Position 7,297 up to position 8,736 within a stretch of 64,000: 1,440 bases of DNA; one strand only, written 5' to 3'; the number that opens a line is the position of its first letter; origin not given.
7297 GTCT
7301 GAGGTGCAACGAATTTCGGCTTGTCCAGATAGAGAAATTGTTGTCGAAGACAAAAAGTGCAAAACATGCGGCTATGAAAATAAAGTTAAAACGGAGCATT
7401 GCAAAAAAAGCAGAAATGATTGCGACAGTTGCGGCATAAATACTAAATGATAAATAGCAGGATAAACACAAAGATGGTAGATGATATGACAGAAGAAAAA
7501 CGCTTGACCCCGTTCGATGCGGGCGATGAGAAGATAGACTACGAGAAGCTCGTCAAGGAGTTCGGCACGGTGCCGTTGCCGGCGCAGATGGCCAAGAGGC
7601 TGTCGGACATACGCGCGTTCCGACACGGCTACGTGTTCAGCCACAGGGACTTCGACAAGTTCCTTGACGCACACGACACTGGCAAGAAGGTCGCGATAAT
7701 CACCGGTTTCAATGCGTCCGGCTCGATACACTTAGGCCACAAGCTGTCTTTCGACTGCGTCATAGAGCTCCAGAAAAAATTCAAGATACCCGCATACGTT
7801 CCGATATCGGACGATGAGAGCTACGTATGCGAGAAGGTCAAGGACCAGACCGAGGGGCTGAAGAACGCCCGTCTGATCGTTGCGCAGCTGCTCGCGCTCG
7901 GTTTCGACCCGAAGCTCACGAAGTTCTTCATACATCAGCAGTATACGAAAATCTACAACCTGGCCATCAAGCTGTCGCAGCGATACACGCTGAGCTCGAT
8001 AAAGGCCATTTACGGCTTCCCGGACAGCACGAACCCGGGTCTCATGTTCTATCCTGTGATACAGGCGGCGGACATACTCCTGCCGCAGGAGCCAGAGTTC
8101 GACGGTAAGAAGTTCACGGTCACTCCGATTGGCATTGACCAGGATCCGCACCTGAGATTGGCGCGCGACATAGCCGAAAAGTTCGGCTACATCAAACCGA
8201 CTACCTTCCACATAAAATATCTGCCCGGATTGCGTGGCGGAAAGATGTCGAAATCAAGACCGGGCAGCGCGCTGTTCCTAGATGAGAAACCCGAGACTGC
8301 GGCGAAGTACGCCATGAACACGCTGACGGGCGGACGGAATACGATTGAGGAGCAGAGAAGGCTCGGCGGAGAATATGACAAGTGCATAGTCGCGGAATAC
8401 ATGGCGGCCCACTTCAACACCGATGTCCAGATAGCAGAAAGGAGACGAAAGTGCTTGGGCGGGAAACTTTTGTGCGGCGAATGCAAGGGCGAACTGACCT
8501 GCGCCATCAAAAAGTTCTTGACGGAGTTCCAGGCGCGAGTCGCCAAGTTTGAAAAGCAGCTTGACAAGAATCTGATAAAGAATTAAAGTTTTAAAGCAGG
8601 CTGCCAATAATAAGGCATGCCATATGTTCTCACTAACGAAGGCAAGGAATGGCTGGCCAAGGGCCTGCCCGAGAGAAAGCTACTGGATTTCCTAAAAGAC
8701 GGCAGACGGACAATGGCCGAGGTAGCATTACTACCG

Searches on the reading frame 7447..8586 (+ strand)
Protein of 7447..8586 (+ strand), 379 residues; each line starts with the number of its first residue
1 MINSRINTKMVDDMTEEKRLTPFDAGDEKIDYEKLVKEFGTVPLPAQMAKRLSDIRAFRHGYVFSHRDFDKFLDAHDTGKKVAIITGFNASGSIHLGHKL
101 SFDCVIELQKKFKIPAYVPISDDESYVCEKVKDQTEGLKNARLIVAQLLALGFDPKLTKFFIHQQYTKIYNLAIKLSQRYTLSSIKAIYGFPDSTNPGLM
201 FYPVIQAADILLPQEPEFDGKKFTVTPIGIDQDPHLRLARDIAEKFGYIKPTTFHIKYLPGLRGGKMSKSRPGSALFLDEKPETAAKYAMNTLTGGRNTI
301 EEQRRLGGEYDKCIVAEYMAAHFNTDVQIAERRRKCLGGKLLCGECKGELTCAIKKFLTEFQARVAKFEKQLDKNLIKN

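Call 22: search_protein_families(library=ncbifam, proteins=[window:7447-8586:+], max_evalue=0.00001)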
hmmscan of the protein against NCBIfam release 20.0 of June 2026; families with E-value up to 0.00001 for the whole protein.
window:7447-8586:+ (379 aa): 11 families
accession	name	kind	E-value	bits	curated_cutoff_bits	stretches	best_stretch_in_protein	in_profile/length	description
NF008925.0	PRK12285.1-2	equivalog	6.4e-100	334.6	451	1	20-374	2-359/365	tryptophan--tRNA ligase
NF008927.0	PRK12285.1-4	equivalog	5.5e-99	331.8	478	1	15-377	3-371/385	tryptophan--tRNA ligase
NF008926.0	PRK12285.1-3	equivalog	2e-85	287.3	320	2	18-246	3-228/429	tryptophan--tRNA ligase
NF008924.0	PRK12285.1-1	equivalog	2.6e-80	270.5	644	1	14-374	1-364/381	tryptophan--tRNA ligase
TIGR00233.1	trpS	equivalog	1.7e-75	254.4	176.75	1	80-373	1-300/328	tryptophan--tRNA ligase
NF008928.0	PRK12285.1-5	equivalog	3.6e-63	213.9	891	2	17-253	29-259/530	tryptophan--tRNA ligase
NF008922.0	PRK12283.1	equivalog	5.3e-20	71.7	572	2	83-249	5-170/400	tryptophan--tRNA ligase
NF006330.0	PRK08560.1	equivalog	5.5e-20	71.7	220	1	74-286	25-242/342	tyrosine--tRNA ligase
NF009207.0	PRK12556.1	equivalog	9.7e-16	57.5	479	1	195-369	130-297/332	tryptophan--tRNA ligase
NF008923.0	PRK12284.1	equivalog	3.9e-10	39.1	597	1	196-364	130-292/431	tryptophan--tRNA ligase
TIGR00234.1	tyrS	equivalog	4.6e-08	32.6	113.8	1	71-291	24-256/406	tyrosine--tRNA ligase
